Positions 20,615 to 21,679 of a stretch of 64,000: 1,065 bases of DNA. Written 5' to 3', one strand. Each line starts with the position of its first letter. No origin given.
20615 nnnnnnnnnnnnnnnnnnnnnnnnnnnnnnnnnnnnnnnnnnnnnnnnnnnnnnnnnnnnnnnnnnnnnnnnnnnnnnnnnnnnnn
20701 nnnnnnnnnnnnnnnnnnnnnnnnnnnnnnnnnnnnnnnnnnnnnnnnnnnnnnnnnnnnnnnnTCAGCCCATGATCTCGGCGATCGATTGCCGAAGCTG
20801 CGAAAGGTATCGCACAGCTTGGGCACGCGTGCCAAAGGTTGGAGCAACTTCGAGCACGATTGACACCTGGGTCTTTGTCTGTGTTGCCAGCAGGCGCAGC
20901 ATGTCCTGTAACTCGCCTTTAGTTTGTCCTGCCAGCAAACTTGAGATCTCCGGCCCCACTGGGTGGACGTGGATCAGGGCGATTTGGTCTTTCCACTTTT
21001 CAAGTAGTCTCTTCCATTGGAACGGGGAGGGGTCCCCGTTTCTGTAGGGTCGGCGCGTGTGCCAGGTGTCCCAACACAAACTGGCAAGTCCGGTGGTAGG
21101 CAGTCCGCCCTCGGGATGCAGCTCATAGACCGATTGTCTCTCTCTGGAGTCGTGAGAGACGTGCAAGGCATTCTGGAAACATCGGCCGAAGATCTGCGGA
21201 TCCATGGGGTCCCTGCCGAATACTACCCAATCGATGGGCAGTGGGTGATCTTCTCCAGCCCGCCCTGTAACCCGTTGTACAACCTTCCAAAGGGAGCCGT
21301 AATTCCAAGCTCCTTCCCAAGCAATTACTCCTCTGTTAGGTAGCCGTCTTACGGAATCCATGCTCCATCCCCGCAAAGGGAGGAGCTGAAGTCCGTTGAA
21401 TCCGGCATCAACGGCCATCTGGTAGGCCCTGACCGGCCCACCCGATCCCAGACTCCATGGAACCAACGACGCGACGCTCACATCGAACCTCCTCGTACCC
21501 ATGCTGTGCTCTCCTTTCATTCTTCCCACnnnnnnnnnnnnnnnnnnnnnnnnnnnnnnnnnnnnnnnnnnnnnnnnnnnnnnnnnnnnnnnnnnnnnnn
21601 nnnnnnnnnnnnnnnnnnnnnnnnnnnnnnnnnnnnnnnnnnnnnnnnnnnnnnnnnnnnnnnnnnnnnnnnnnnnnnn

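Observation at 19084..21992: B12-binding radical SAM enzyme next to a second GC-rich island encoding a TIM-barrel sugar isomerase/epimerase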

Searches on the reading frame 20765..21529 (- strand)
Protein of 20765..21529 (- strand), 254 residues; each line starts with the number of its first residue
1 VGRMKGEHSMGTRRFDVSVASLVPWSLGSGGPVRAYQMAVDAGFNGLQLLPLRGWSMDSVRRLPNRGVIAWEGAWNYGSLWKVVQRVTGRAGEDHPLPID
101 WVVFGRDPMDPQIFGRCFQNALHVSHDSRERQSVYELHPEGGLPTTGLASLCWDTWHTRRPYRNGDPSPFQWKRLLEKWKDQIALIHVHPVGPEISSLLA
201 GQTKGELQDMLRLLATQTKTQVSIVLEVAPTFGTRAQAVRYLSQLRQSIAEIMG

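Call 4: search_protein_families(library=pfam, proteins=[window:20765-21529:-], max_evalue=0.01)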
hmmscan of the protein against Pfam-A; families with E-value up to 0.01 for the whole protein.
window:20765-21529:- (254 aa): 0 families

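Call 10: search_protein_families(library=ncbifam, proteins=[window:20765-21529:-], max_evalue=1)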
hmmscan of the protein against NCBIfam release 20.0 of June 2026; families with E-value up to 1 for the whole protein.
window:20765-21529:- (254 aa): 2 families
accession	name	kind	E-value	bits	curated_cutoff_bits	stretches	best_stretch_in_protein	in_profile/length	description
NF041277.1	coba_remo_CbiR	equivalog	0.041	13.4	105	1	172-228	178-234/249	cobamide remodeling phosphodiesterase CbiR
NF002560.0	PRK02135.1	equivalog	0.19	11.2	183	1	113-137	31-55/200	tRNA (pseudouridine(54)-N(1))-methyltransferase TrmY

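Call 11: search_protein_families(library=pfam, proteins=[window:20765-21529:-], max_evalue=10)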
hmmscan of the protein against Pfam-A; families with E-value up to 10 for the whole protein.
window:20765-21529:- (254 aa): 1 family
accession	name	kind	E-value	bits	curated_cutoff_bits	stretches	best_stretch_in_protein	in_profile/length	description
PF22737.1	NNH6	-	0.18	12.4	27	1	205-252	22-69/114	NACHT N-terminal Helical domain 6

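Call 12: search_solved_structures(query=window:20765-21529:-, max_evalue=10)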
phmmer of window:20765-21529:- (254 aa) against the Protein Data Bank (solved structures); distinct sequences matched with E-value up to 10: 14.
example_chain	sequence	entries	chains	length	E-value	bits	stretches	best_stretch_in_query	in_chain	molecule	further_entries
7aih_An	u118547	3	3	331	0.12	14.5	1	125-168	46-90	mL76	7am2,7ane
6bjp_A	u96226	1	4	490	0.71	12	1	29-84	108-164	NAD/NADP-dependent betaine aldehyde dehydrogenase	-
7swk_A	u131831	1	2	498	0.79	11.8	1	29-84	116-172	Betaine aldehyde dehydrogenase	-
8skf_A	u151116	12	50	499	0.82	11.8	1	29-84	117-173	Betaine aldehyde dehydrogenase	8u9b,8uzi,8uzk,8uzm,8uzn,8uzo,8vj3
2xdr_A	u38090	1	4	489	0.94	11.6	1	29-84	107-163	BETAINE ALDEHYDE DEHYDROGENASE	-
2wox_A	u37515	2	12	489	0.95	11.6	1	29-84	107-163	BETAINE ALDEHYDE DEHYDROGENASE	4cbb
3zqa_A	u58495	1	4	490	0.95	11.6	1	29-84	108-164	BETAINE ALDEHYDE DEHYDROGENASE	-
2wme_A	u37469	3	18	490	0.95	11.6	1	29-84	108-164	BETAINE ALDEHYDE DEHYDROGENASE | NAD/NADP-dependent betaine aldehyde dehydrogenase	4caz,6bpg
7vdh_R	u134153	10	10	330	0.99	11.5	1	165-199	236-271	Mas-related G-protein coupled receptor member X2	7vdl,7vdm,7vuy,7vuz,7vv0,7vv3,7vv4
7s8l_R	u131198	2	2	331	0.99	11.5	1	165-199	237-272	Mas-related G-protein coupled receptor member X2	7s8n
8e4c_B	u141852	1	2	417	1.3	11.1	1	132-162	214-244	Isoform 2 of Immunoglobulin heavy constant mu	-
6h31_A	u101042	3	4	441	2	10.5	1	194-250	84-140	DUF2338 domain-containing protein | Staphylopine dehydrogenase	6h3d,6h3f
6gmz_A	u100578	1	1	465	2.2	10.4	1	194-250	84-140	Staphylopine dehydrogenase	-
6c4r_A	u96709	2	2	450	2.2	10.4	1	194-250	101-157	Staphylopine dehydrogenase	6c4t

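Call 13: find_homologous_proteins(query=window:20765-21529:-, max_evalue=0.001)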
Query window:20765-21529:- (254 aa): 11 proteins with E <= 0.001 among 797 candidates.
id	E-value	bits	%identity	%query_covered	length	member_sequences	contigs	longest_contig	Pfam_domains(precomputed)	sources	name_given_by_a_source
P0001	3.3e-172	589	100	100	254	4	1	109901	-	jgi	-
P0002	1.7e-109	383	67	96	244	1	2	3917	-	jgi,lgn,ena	-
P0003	1.1e-75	272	52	98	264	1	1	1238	-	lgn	-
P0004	7.0e-68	247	49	98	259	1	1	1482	-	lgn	-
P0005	4.7e-63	231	48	96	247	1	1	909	-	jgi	jgi:hypothetical protein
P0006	9.6e-53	197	44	95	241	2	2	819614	-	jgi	jgi:hypothetical protein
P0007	1.3e-39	154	40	95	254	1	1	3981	-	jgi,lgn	-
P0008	7.5e-34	135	37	94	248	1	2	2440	-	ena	-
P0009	4.7e-33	132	36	96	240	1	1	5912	-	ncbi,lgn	-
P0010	3.6e-24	103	34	95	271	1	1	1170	-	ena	-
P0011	2.9e-19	87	32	95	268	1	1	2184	-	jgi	-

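Call 14: find_encoding_contigs(protein=P0006, flank=10000, max_places=3)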
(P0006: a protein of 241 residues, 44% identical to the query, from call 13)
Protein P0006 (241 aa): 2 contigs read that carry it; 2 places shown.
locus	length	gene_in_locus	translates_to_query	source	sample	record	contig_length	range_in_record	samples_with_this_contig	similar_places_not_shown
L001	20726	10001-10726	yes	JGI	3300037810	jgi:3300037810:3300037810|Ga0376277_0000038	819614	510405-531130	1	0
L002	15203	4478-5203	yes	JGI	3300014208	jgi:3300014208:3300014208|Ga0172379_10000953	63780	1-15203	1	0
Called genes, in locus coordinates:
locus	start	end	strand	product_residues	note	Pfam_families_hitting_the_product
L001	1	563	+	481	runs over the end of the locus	PF01943:Polysacc_synt, PF13440:Polysacc_synt_3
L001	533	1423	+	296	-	PF03706:LPG_synthase_TM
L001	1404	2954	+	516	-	PF02366:PMT, PF13231:PMT_2 (weak)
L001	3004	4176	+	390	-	PF02366:PMT (weak), PF13231:PMT_2 (weak)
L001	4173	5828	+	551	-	PF02366:PMT, PF13231:PMT_2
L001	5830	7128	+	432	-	PF01943:Polysacc_synt, PF13440:Polysacc_synt_3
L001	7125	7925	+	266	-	PF00535:Glycos_transf_2, PF10111:Glyco_tranf_2_2 (weak)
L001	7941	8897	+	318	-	PF01370:Epimerase, PF02719:Polysacc_synt_2 (faint), PF04321:RmlD_sub_bind (weak), PF01073:3Beta_HSD, PF07993:NAD_binding_4 (faint), PF16363:GDP_Man_Dehyd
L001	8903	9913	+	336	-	PF00535:Glycos_transf_2, PF10111:Glyco_tranf_2_2, PF13641:Glyco_tranf_2_3, PF13632:Glyco_trans_2_3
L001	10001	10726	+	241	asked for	-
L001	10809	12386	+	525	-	PF02310:B12-binding (weak), PF04055:Radical_SAM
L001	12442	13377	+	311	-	PF01370:Epimerase, PF04321:RmlD_sub_bind, PF16363:GDP_Man_Dehyd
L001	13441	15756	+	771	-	PF01370:Epimerase, PF04321:RmlD_sub_bind, PF16363:GDP_Man_Dehyd, PF08421:Methyltransf_13, PF13489:Methyltransf_23, PF08484:Methyltransf_14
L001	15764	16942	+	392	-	PF13439:Glyco_transf_4, PF13579:Glyco_trans_4_4 (weak), PF00534:Glycos_transf_1, PF13692:Glyco_trans_1_4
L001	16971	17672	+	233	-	PF13489:Methyltransf_23, PF13847:Methyltransf_31, PF08241:Methyltransf_11, PF08242:Methyltransf_12, PF13649:Methyltransf_25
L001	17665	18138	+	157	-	PF00132:Hexapep, PF14602:Hexapep_2 (weak)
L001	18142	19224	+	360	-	PF13439:Glyco_transf_4, PF13579:Glyco_trans_4_4 (weak), PF20706:GT4-conflict, PF00534:Glycos_transf_1, PF13692:Glyco_trans_1_4, PF13524:Glyco_trans_1_2 (weak)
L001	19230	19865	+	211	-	PF02353:CMAS (weak), PF13489:Methyltransf_23, PF13847:Methyltransf_31, PF08241:Methyltransf_11, PF08242:Methyltransf_12, PF13649:Methyltransf_25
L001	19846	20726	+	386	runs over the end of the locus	PF20706:GT4-conflict, PF00534:Glycos_transf_1, PF13692:Glyco_trans_1_4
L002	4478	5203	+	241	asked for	-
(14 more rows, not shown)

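Call 15: find_encoding_contigs(protein=P0002, flank=5000, max_places=3)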
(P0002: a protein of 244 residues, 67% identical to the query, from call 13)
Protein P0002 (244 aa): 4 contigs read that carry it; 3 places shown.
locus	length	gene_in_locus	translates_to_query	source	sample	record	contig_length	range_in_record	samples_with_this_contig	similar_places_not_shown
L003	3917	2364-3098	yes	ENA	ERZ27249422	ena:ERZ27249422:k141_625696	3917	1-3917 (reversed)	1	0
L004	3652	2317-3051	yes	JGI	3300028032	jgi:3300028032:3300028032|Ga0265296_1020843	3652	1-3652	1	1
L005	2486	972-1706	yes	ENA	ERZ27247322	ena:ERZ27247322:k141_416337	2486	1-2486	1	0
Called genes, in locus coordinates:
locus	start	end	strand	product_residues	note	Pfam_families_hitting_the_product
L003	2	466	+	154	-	?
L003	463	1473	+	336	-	PF00535:Glycos_transf_2, PF13641:Glyco_tranf_2_3 (faint), PF13632:Glyco_trans_2_3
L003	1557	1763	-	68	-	-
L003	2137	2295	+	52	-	-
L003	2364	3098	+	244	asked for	-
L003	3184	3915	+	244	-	?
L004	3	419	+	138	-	?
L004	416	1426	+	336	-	PF00535:Glycos_transf_2, PF13641:Glyco_tranf_2_3 (faint), PF13632:Glyco_trans_2_3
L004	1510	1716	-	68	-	-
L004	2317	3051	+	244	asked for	-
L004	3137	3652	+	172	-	?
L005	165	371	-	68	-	-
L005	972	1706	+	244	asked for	-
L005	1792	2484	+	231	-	?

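Call 16: find_encoding_contigs(protein=P0009, flank=6000, max_places=3)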
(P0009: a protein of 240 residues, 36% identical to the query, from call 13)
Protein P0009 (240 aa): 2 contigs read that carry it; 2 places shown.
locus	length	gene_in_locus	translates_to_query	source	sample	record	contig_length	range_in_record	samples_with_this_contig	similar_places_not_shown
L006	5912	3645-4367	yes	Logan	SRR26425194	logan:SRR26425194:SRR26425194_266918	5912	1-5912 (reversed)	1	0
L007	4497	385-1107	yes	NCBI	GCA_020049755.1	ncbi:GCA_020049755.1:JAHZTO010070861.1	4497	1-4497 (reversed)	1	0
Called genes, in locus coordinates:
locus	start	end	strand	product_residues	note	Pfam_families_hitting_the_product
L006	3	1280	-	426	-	?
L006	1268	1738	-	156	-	PF00383:dCMP_cyt_deam_1, PF14437:MafB19-deam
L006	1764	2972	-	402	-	PF01467:CTP_transf_like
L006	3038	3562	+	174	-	PF04677:CwfJ_C_1 (weak), PF11969:DcpS_C, PF01230:HIT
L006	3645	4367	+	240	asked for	-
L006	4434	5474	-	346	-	PF01565:FAD_binding_4 (weak), PF02873:MurB_C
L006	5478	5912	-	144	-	?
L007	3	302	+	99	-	?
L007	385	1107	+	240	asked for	-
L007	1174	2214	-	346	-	PF01565:FAD_binding_4 (weak), PF02873:MurB_C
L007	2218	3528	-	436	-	PF00275:EPSP_synthase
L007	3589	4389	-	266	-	PF00763:THF_DHG_CYH, PF02882:THF_DHG_CYH_C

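Call 17: find_encoding_contigs(protein=P0007, flank=5000, max_places=3)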
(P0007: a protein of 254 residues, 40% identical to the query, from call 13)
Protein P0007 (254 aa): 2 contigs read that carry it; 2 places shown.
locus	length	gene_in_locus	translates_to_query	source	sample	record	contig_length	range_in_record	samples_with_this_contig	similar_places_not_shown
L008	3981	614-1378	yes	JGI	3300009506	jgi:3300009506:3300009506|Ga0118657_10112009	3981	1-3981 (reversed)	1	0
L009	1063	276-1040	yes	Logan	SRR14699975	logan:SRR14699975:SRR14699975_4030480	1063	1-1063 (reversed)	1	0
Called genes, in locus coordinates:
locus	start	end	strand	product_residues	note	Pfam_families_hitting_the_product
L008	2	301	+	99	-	?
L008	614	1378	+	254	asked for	-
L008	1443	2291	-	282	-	-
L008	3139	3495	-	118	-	PF04120:Iron_permease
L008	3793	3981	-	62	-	?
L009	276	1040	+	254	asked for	-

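Call 30: predict_structure(alignment_id=A1)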
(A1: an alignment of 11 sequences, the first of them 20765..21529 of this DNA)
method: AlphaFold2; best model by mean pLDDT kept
length: 254 residues; sequences in the alignment: 11
mean_pLDDT: 87.9   pTM: 0.85
mean pLDDT of the five models: 87.9, 87.8, 86.5, 86.1, 85.4
residues with pLDDT >= 90: 180; 70-90: 43; 50-70: 18; < 50: 13
segments of 3 or more residues with pLDDT < 50: 1-10, 167-169
pLDDT, mean of each block of 10 residues (from residue 1): 38 90 95 98 98 95 96 91 92 88 92 94 88 81 68 89 55 86 95 95 92 94 95 94 97 92
secondary structure, 60 per line:
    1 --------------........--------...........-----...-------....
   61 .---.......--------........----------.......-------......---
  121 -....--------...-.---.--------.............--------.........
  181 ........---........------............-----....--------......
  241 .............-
elements in order: E15-18 H19-22 H31-41 E47-49 H57-61 E68-71 H80-87 H98-104 H112-117 E122-125 E134-136 E151-154 H155-163 H172-182 E183-188 H192-199 H206-217 E223-226 H235-253

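Call 36: fold_search(model_id=the predicted structure, library=pdb)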
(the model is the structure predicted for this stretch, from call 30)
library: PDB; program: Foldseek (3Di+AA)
matches with E <= 10: 1094; with E <= 0.001: 0
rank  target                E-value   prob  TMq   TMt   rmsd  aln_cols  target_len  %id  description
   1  1yx1_A                2.0e-03  0.97  0.41  0.41  11.9       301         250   10  Crystal Structure of Protein of Unknown Function PA2260 from Pseudomonas aeruginosa, Possible Sugar Phosphate Isomeras (released 2005-04-05)
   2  6w6a_A                2.1e-03  0.90  0.34  0.35   9.7       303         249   14  Crystal structure of a pyridoxine 5'-phosphate synthease from Stenotrophomonas maltophilia K279a (released 2020-03-25)
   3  3cny_A                4.4e-03  0.96  0.44  0.38  10.9       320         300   12  Crystal structure of a putative inositol catabolism protein iole (iole, lp_3607) from lactobacillus plantarum wcfs1 at (released 2008-04-08)
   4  8tct                  4.7e-03  0.99  0.48  0.45   9.0       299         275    9  Structure of 3K-GlcH bound Bacteroides thetaiotaomicron 3-Keto-beta-glucopyranoside-1,2-Lyase BT1 (released 2024-06-12)
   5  3p6l                  6.0e-03  0.97  0.45  0.44  10.7       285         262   14  Crystal structure of a Sugar phosphate isomerase/epimerase (BDI_1903) from Parabacteroides distasonis ATCC 8503 at 1.85  (released 2010-12-08)
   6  7cj5_A                8.1e-03  0.97  0.49  0.43  10.8       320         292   12  Crystal structure of homo dimeric D-allulose 3-epimerase from Methylomonas sp. in complex with D-fructose (released 2021-04-28)
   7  1d8w_A                9.7e-03  0.94  0.48  0.34   8.7       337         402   11  L-RHAMNOSE ISOMERASE (released 2000-09-27)
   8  3obe_A                1.1e-02  0.87  0.41  0.37  10.5       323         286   11  Crystal structure of a sugar phosphate isomerase/epimerase (BDI_3400) from Parabacteroides distasonis ATCC 8503 at 1.7 (released 2010-09-01)
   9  4ovx                  1.1e-02  0.72  0.27  0.25  11.3       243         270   10  Crystal structure of Xylose isomerase domain protein from Planctomyces limnophilus DSM 3776 (released 2014-02-12)
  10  7cj9_E                1.2e-02  0.90  0.42  0.38  10.0       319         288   11  Crystal structure of N-terminal His-tagged D-allulose 3-epimerase from Methylomonas sp. with additional C-terminal res (released 2021-04-21)
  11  7cj9_F                1.2e-02  0.90  0.42  0.38  11.3       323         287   11  Crystal structure of N-terminal His-tagged D-allulose 3-epimerase from Methylomonas sp. with additional C-terminal res (released 2021-04-21)
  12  8jq3_D                1.2e-02  0.84  0.43  0.29  12.8       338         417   12  Crystal structure of L-rhamnose isomerase from Lactobacillus rhamnosus (released 2024-03-13)
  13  4exa_B                1.4e-02  0.66  0.36  0.36   8.1       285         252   12  Crystal structure of the PA4992, the putative aldo-keto reductase from Pseudomona aeruginosa (released 2013-01-09)
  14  4us5_C                1.4e-02  0.47  0.31  0.26  13.7       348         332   11  Crystal Structure of apo-MsnO8 (released 2014-07-16)
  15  5dmn_B                1.4e-02  0.21  0.25  0.25  13.0       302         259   10  Crystal Structure of the Homocysteine Methyltransferase MmuM from Escherichia coli, Apo form (released 2015-11-25)
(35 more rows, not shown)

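Call 37: find_encoding_contigs(protein=P0003, flank=5000, max_places=3)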
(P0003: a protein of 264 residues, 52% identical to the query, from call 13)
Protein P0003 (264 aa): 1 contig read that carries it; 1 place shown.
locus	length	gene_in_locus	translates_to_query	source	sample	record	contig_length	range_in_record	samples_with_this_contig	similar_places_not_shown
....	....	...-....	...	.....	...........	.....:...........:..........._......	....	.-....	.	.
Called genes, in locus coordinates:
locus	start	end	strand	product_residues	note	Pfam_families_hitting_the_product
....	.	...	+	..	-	?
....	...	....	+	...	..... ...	-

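Call 38: find_encoding_contigs(protein=P0004, flank=5000, max_places=3)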
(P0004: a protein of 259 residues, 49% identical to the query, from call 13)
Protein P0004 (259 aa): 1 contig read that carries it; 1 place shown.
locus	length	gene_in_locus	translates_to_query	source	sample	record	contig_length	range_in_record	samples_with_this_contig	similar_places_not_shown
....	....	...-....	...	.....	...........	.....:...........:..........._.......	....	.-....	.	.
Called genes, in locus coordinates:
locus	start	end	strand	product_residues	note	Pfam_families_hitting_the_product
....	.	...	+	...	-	?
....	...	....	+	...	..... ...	-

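Call 39: find_encoding_contigs(protein=P0005, flank=5000, max_places=3)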
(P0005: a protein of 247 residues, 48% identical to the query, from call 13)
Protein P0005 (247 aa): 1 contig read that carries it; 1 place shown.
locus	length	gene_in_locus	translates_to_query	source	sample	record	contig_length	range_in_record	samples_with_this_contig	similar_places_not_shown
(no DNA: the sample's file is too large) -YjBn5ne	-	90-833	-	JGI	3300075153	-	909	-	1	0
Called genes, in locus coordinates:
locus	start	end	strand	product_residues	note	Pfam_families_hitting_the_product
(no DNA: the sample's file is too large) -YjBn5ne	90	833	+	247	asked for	-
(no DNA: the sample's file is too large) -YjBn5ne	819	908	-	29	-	?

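Call 47: find_related_loci(query=A1, collection=metagenome_contigs, flank=6000)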
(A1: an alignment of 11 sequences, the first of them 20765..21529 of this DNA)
Query A1 (254 aa) in metagenome_contigs; peptide patterns used: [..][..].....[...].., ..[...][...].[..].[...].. (x = any residue, [..] = any of these).
186 stretches matched a pattern; 9 encode a relative of the query (tblastn E <= 1e-3); 9 distinct loci.
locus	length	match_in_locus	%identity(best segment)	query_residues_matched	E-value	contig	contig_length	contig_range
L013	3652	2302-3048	67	5-254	2e-118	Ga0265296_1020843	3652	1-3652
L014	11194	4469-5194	44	9-253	4e-57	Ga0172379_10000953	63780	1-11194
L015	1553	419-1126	37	13-245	3e-41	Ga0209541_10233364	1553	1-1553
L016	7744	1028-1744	34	5-245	2e-34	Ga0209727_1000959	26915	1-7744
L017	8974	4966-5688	34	13-254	9e-29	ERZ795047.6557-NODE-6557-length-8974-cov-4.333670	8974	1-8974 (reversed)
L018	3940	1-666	34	32-254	1e-26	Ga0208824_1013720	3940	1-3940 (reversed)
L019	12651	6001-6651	29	12-239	2e-22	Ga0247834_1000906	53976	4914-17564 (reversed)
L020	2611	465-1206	48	6-253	8e-29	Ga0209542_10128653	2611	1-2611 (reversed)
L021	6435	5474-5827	33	17-129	2e-5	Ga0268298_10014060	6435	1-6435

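Call 48: find_related_loci(query=A1, collection=genome_contigs, flank=6000)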
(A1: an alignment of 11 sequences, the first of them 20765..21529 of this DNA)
Query A1 (254 aa) in genome_contigs; peptide patterns used: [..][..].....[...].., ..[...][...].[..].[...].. (x = any residue, [..] = any of these).
127 stretches matched a pattern; 2 encode a relative of the query (tblastn E <= 1e-3); 2 distinct loci.
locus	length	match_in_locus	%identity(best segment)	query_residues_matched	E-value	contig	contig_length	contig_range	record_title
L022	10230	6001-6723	34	13-254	2e-29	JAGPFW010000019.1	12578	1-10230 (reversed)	Patescibacteria group bacterium isolate Gw_SlDig_bin_207 Gw_SlDig_9445_length_12578_cov_4.400610, whole genome shotgun s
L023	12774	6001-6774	30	5-253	2e-28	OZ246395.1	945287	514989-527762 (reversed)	MAG: uncultured Candidatus Saccharibacteria bacterium isolate SRP292972_co1_112 genome assembly, chromosome: 1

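Call 59: search_protein_representatives(alignment_id=A1)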
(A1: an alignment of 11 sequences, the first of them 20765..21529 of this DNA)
Query: 11 sequences, 247 profile positions. Proteins with E-value up to 0.001 (for the whole library): 315; up to 1e-10: 170; up to 1e-30: 48. The best 150 are listed.
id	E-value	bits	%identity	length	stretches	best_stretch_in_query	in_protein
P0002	9.0e-104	362.5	-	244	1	4-247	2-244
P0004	1.7e-99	348.5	-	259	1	2-247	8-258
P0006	2.0e-92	325.4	-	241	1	6-246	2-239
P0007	2.6e-92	325.0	-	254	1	1-247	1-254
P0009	9.3e-83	293.7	-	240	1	5-246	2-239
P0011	1.6e-82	293.0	-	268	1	5-246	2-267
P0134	6.2e-71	255.0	-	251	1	5-246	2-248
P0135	3.1e-67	242.8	-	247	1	5-245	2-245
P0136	3.5e-66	239.4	-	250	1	6-246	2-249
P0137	1.3e-64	234.2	-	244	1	4-246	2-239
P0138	2.2e-64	233.5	-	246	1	6-246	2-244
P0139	2.7e-62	226.7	-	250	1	4-241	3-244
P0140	4.2e-59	216.2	-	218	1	31-242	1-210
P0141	1.3e-57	211.4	-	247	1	5-229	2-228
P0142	5.2e-57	209.4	-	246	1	4-243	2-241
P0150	4.3e-51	190.0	-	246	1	5-240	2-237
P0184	9.8e-28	113.5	-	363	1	5-230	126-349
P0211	1.3e-20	90.1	-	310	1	27-224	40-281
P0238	7.9e-16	74.5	-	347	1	8-232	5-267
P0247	4.4e-15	72.1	-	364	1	18-241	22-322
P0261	2.4e-14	69.7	-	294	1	27-186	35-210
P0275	6.5e-13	64.9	-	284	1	11-246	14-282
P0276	9.6e-13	64.4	-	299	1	39-233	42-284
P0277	1.3e-12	64.0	-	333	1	40-242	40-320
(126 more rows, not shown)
